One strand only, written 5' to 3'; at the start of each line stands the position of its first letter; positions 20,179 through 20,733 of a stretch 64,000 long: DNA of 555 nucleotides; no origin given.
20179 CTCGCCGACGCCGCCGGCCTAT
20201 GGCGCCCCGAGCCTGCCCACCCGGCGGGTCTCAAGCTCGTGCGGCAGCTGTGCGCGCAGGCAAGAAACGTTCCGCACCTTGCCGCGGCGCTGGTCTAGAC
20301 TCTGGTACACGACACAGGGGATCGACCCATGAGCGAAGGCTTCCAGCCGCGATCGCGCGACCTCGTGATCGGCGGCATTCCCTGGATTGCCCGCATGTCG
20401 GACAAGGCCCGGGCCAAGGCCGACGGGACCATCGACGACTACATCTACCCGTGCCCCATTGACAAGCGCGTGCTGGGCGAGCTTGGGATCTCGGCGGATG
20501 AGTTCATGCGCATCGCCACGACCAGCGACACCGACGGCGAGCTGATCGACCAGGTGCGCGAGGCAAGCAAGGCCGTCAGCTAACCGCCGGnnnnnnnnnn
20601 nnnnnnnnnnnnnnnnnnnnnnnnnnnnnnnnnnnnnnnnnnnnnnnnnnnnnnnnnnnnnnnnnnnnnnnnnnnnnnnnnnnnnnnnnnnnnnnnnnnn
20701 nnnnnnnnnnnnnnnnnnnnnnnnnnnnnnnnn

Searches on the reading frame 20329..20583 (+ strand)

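Call 35: search_protein_families(library=pfam, proteins=[window:20329-20583:+], max_evalue=0.001)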
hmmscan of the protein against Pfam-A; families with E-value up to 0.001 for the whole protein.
window:20329-20583:+ (84 aa): 1 family
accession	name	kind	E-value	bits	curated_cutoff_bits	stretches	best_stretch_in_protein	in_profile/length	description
PF16798.10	DUF5069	-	1.2e-16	61.5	27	1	6-82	3-79/133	Domain of unknown function (DUF5069)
